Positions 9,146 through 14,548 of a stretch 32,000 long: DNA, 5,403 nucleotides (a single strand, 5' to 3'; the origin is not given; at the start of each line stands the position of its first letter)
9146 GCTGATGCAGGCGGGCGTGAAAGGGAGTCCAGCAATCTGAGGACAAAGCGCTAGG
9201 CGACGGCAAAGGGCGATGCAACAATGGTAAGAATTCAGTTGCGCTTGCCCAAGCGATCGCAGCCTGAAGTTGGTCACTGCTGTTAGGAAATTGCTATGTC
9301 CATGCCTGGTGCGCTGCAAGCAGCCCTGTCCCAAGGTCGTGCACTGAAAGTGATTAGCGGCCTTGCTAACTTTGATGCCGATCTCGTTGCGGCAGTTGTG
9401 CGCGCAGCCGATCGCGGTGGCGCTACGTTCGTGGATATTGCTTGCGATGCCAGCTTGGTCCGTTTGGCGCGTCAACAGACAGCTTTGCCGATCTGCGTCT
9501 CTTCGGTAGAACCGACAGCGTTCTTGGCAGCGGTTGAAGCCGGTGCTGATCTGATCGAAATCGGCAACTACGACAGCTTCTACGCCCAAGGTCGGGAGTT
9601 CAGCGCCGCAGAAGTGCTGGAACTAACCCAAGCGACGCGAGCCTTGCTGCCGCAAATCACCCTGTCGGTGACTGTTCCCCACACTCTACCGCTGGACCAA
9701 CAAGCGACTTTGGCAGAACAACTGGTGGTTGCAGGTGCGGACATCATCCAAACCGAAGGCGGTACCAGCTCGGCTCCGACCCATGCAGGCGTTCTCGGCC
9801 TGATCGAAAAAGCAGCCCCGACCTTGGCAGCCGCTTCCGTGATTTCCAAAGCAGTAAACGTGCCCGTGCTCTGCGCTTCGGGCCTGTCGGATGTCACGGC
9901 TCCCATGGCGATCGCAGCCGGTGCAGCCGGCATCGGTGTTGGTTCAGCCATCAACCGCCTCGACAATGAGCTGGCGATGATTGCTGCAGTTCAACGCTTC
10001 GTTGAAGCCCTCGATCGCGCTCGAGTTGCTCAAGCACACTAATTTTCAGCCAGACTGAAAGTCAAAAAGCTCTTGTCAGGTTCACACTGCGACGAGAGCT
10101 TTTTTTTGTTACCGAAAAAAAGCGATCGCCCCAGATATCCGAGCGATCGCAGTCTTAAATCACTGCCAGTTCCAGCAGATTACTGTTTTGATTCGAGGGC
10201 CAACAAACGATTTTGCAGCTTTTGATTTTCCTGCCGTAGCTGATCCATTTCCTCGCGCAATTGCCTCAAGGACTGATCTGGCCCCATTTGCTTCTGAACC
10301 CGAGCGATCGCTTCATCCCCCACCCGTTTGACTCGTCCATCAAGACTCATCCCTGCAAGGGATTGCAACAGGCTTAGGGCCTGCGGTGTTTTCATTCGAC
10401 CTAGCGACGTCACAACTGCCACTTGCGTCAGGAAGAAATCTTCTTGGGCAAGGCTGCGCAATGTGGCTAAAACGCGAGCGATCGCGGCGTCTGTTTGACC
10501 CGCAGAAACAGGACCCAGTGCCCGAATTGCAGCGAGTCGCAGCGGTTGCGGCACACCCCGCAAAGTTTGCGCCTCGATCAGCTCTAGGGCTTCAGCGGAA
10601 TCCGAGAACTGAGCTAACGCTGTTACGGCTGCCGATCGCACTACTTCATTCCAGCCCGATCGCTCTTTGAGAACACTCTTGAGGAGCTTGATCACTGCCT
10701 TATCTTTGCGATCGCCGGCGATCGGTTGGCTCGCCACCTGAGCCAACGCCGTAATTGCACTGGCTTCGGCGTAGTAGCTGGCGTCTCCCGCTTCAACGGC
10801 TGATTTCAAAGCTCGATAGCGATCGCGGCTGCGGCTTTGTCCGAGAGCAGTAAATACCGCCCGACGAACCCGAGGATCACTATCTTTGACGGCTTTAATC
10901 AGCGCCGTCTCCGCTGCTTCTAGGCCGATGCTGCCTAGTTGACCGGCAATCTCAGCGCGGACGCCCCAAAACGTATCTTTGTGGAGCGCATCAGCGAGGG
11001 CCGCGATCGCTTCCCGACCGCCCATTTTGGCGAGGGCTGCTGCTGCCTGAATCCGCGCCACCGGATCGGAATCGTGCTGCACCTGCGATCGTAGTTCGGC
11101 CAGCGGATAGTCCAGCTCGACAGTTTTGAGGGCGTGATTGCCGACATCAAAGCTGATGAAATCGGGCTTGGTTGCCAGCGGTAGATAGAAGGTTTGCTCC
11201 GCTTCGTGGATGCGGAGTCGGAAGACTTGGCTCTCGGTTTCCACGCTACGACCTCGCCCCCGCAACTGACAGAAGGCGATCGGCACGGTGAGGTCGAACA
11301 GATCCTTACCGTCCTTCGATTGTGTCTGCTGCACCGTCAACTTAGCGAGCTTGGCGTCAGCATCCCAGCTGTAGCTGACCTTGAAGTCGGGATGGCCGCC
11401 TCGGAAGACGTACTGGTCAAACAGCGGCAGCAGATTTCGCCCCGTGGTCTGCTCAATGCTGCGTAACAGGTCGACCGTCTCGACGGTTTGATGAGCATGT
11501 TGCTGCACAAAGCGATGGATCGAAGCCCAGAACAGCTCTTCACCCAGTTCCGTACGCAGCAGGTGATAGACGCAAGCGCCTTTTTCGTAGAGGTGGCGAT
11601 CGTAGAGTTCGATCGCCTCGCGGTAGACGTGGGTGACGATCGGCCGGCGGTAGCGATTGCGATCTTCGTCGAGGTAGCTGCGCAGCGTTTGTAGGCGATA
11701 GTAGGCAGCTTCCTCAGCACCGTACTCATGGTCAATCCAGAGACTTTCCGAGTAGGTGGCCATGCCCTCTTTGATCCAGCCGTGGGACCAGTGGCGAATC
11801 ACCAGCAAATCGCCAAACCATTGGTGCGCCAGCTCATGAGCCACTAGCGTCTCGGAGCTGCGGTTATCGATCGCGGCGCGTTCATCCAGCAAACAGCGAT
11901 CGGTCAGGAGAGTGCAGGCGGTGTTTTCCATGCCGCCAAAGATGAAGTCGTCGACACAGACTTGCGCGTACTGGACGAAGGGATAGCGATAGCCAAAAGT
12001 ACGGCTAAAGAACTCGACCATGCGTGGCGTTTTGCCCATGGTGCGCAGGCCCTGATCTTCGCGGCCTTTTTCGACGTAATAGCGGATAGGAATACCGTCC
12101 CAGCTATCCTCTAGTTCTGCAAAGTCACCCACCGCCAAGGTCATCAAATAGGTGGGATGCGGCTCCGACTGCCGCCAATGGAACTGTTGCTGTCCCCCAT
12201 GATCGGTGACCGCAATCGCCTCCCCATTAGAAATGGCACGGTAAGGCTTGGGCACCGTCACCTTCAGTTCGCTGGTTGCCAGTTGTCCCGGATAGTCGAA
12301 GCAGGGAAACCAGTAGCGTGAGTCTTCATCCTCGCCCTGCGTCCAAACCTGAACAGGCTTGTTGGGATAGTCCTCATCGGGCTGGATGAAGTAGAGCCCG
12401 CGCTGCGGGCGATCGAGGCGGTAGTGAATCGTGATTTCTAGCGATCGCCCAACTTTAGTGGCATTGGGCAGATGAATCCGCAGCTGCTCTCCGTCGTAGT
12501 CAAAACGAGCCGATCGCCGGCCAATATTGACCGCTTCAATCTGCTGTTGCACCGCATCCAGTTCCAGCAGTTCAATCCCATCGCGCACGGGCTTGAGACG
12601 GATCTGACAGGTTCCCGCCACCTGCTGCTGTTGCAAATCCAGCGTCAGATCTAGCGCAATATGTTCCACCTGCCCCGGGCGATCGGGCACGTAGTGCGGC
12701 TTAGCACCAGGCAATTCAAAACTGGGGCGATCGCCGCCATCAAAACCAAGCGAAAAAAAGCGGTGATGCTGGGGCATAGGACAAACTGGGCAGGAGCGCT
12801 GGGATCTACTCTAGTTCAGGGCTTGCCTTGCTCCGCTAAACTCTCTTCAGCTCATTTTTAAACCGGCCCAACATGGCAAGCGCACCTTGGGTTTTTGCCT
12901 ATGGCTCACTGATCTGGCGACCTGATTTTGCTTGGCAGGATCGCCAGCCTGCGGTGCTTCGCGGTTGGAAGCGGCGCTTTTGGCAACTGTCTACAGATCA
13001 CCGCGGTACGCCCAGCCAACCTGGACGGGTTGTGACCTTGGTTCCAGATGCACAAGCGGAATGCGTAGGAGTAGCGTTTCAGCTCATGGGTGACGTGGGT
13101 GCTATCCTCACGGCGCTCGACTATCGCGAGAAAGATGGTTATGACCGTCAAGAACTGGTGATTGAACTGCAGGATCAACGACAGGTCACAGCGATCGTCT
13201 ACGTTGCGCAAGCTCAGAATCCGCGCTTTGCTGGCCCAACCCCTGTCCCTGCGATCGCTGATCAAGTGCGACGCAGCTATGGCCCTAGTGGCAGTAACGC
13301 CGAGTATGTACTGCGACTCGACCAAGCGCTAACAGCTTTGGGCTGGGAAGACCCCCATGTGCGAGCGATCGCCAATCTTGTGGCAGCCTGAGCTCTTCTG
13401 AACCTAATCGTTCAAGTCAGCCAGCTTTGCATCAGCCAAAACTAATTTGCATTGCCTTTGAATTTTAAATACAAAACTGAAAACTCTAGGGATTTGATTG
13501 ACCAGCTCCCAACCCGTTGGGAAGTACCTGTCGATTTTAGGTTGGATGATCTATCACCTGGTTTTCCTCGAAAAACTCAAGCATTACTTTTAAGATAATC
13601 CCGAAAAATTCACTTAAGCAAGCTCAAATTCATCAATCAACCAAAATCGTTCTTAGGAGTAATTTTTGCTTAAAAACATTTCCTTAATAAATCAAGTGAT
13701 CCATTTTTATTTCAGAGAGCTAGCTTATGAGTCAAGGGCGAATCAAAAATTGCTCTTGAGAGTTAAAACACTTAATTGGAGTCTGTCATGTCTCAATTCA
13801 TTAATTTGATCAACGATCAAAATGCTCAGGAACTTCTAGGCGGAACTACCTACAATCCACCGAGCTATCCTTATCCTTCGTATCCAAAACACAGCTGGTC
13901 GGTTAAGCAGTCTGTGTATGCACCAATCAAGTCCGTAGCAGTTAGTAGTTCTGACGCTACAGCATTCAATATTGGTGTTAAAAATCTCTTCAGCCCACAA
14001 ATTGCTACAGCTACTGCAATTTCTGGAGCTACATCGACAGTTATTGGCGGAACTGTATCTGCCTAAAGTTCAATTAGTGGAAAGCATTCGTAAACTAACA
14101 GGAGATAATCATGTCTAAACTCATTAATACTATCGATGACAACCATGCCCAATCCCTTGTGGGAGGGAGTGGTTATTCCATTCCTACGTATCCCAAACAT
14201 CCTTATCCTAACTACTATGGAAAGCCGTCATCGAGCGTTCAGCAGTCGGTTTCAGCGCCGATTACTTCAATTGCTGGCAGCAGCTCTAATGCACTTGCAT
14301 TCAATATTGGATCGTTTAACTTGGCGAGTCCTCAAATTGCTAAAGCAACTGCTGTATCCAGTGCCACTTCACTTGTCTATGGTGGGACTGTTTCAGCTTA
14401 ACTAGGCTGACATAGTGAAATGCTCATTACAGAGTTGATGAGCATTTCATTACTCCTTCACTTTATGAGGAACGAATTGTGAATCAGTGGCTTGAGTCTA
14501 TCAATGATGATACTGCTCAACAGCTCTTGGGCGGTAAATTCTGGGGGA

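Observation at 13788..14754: Three tandem paralogous GG-leader proteins share a conserved, Cys-free, amyloid-like core and a C-terminal GG(T/A)V(S/T)A tail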

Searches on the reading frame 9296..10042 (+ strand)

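Call 7: search_protein_families(library=pfam, proteins=[window:9296-10042:+], max_evalue=0.001)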
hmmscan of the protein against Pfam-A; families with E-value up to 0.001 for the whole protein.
window:9296-10042:+ (248 aa): 1 family
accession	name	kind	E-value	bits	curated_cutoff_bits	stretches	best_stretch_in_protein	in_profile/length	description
PF04481.18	DUF561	-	5.1e-89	298.1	21.6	1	7-241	5-239/243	Protein of unknown function (DUF561)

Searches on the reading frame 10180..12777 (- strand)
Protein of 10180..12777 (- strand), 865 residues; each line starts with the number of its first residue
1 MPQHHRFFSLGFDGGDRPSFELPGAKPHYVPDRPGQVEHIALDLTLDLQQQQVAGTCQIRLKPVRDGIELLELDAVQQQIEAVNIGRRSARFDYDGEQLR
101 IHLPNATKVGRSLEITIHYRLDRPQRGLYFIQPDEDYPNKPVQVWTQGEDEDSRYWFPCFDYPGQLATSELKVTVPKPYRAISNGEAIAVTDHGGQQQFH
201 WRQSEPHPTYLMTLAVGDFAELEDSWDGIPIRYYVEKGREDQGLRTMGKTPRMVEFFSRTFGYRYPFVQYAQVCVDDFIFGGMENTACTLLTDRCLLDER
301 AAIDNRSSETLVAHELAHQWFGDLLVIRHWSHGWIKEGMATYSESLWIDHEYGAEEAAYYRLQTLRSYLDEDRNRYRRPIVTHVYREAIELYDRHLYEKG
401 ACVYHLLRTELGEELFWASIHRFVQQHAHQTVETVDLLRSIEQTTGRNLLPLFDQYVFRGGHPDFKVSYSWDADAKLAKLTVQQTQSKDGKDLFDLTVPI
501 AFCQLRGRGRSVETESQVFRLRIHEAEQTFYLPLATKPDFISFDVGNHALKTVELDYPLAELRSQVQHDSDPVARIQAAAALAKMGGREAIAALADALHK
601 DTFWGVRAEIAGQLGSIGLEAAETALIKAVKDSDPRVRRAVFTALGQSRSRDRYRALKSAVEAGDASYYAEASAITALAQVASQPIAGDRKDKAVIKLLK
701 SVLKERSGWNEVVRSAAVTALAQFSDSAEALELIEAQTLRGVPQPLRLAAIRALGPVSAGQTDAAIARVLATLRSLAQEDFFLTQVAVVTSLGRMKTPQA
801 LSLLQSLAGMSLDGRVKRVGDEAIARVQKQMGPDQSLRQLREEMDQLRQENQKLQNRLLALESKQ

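Call 7: search_protein_families(library=pfam, proteins=[window:10180-12777:-], max_evalue=0.001)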
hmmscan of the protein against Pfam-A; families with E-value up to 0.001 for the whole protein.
window:10180-12777:- (865 aa): 7 families
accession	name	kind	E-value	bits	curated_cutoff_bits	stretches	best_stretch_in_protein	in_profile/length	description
PF01433.26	Peptidase_M1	-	4.2e-53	180.6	27.7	1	247-456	3-218/218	Peptidase family M1 domain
PF17900.6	Peptidase_M1_N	-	1.4e-29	104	25.8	1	38-211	3-186/186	Peptidase M1 N-terminal domain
PF13646.12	HEAT_2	-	4.5e-27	94.6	27.7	4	591-674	1-84/88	HEAT repeats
PF02985.28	HEAT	-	3.3e-07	30.4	23.5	0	625-647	4-26/31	HEAT repeat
PF03130.22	HEAT_PBS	-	4.9e-07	30.1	20.9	0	575-598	2-25/27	PBS lyase HEAT-like repeat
PF11940.14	DUF3458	-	2e-05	25.3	28.6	1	461-533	1-72/95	Domain of unknown function (DUF3458) Ig-like fold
PF13513.12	HEAT_EZ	-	0.0004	21.3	27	0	619-647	26-54/55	HEAT-like repeat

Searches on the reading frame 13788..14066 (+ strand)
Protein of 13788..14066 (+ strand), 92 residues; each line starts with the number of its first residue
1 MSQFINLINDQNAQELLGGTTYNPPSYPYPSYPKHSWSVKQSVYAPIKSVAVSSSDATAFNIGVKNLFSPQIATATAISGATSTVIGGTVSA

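Call 4: search_protein_families(library=ncbifam, proteins=[window:13788-14066:+], max_evalue=1)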
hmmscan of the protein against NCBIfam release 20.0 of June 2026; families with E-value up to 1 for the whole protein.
window:13788-14066:+ (92 aa): 0 families

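Call 5: search_protein_families(library=pfam, proteins=[window:13788-14066:+], max_evalue=1)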
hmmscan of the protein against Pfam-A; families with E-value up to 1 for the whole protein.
window:13788-14066:+ (92 aa): 0 families

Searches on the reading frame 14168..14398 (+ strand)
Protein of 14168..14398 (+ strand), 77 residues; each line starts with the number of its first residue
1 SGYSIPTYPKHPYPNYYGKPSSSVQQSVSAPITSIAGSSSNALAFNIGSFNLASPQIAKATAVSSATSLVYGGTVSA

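Call 19: find_related_loci(query=A2, collection=genome_contigs, flank=6000)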
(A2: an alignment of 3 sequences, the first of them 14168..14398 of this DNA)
Query A2 (77 aa) in genome_contigs; peptide patterns used: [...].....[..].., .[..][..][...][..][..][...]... (x = any residue, [..] = any of these).
83 stretches matched a pattern, but none encodes a relative of the query by tblastn (E <= 1e-3).

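Call 28: search_protein_representatives(alignment_id=A2)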
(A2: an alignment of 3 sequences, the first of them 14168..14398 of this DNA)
Query: 3 sequences, 74 profile positions. Proteins with E-value up to 0.001 (for the whole library): 5; up to 1e-10: 3; up to 1e-30: 0. The best 5 are listed.
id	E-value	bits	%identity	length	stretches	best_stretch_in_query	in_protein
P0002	4.3e-28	113.3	-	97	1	2-74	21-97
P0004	1.1e-21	92.8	-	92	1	8-74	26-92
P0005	1.0e-18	83.3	-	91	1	1-74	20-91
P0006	1.0e-07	48.0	-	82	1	18-72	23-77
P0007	6.5e-07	45.4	-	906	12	49-64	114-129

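Call 34: find_homologous_proteins(query=A3, max_evalue=0.01)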
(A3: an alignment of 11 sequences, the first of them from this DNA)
Query A3 (11 sequences) (77 aa, profile of the alignment): 17 proteins with E <= 0.01 among 6012 candidates.
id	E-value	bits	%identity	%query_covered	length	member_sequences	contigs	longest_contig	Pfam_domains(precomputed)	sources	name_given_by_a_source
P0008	1.6e-29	120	61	97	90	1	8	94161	-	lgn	-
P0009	1.8e-29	119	71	77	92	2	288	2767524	-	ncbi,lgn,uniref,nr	ncbi:hypothetical protein [Synechococcus elongatus]|uniref:hypothetical protein n=1 Tax=Synechococcu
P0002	1.1e-28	117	81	100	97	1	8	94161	-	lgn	-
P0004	1.1e-28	117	58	99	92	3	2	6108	-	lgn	-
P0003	4.9e-28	115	73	99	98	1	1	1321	-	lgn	-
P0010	1.6e-27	113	56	77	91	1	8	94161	-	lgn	-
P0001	1.9e-27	113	100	100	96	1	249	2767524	-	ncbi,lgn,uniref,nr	ncbi:hypothetical protein [Synechococcus elongatus]|uniref:hypothetical protein n=1 Tax=Synechococcu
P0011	3.2e-27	112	64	77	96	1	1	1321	-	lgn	-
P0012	2.1e-25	106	50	84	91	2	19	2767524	-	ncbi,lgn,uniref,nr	ncbi:hypothetical protein [Synechococcus elongatus]|uniref:hypothetical protein n=1 Tax=Synechococcu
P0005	9.9e-25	104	60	68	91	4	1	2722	-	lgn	-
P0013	1.8e-22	97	62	84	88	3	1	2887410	-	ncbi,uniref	ncbi:hypothetical protein VZG28_05605 [Synechococcus elongatus IITB4]|uniref:hypothetical protein n=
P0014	1.0e-21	94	58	92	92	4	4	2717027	-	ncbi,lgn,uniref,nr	ncbi:hypothetical protein [Synechococcus elongatus]|uniref:Uncharacterized protein n=1 Tax=Synechoco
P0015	3.2e-20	90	56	68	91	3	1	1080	-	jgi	jgi:hypothetical protein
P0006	2.4e-19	87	44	74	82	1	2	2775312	-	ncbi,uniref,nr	ncbi:hypothetical protein [Synechococcus elongatus]|uniref:Uncharacterized protein n=1 Tax=Synechoco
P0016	1.3e-16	78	54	77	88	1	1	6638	-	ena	-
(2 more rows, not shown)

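Call 36: find_encoding_contigs(protein=P0006, flank=7000, max_places=3)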
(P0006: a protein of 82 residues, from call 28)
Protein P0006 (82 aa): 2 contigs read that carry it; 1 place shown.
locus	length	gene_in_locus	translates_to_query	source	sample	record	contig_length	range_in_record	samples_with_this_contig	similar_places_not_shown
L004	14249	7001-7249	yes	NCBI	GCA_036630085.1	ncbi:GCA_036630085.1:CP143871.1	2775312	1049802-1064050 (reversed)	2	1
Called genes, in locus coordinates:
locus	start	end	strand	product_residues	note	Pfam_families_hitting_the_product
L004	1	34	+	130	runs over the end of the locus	-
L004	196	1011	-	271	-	PF20670:DUF6816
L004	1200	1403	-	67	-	-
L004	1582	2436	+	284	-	PF12146:Hydrolase_4 (weak), PF00561:Abhydrolase_1, PF12697:Abhydrolase_6, PF00561:Abhydrolase_1 (weak)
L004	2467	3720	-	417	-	-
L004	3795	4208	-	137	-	PF20133:HHL1-like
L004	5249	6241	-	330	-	PF01544:CorA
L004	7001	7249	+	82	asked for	-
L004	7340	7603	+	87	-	-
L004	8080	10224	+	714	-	PF03412:Peptidase_C39, PF00664:ABC_membrane, PF02463:SMC_N (faint), PF00005:ABC_tran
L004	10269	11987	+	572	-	PF26002:Beta-barrel_AprE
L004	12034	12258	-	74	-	PF02941:FeThRed_A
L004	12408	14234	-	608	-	PF13672:PP2C_2 (weak)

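Call 38: find_encoding_contigs(protein=P0013, flank=5000, max_places=2)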
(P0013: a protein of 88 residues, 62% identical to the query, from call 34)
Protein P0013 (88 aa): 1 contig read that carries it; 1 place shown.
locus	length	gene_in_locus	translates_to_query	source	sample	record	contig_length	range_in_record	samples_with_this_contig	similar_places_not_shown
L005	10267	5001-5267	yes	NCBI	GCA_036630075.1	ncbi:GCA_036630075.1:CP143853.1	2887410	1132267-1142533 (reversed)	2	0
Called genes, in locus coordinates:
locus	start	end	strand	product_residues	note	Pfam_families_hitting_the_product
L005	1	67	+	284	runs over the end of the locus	PF12146:Hydrolase_4 (weak), PF00561:Abhydrolase_1, PF12697:Abhydrolase_6, PF00561:Abhydrolase_1 (weak)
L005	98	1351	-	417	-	-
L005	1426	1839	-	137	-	PF20133:HHL1-like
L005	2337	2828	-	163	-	PF00383:dCMP_cyt_deam_1, PF14437:MafB19-deam, PF14439:Bd3614-deam (weak)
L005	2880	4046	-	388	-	PF01544:CorA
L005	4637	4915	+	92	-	-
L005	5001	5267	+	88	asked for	-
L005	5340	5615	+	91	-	-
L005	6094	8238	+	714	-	PF03412:Peptidase_C39, PF00664:ABC_membrane, PF02463:SMC_N (faint), PF00005:ABC_tran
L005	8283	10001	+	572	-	PF26002:Beta-barrel_AprE (weak)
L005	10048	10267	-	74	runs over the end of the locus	PF02941:FeThRed_A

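Call 39: find_encoding_contigs(protein=P0014, flank=5000, max_places=2)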
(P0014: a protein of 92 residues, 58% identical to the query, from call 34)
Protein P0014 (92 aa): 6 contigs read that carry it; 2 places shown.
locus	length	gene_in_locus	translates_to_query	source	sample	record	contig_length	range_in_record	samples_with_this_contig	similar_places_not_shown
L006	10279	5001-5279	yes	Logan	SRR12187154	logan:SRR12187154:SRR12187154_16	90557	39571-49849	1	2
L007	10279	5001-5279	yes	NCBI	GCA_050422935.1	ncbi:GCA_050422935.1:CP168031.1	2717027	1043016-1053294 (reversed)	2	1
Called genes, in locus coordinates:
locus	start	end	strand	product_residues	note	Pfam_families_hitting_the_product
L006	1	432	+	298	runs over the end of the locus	PF00561:Abhydrolase_1, PF12146:Hydrolase_4 (weak), PF12697:Abhydrolase_6, PF00561:Abhydrolase_1 (weak)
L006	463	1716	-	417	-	-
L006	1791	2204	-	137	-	PF20133:HHL1-like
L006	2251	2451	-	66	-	-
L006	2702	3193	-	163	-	PF00383:dCMP_cyt_deam_1, PF14437:MafB19-deam, PF14439:Bd3614-deam (weak)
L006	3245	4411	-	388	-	PF01544:CorA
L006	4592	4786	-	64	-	-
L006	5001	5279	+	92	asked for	-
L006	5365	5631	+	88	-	-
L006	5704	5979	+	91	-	-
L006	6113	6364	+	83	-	-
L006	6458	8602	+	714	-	PF03412:Peptidase_C39, PF00664:ABC_membrane, PF02463:SMC_N (faint), PF00005:ABC_tran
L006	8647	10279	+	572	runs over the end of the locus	PF26002:Beta-barrel_AprE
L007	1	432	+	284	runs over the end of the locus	PF12146:Hydrolase_4 (weak), PF00561:Abhydrolase_1, PF12697:Abhydrolase_6, PF00561:Abhydrolase_1 (weak)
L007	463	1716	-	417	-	-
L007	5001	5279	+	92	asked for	-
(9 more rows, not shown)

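Call 60: search_solved_structures(query=A3, max_evalue=1)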
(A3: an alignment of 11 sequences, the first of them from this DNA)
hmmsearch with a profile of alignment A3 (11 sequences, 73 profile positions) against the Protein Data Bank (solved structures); distinct sequences matched with E-value up to 1: 0.
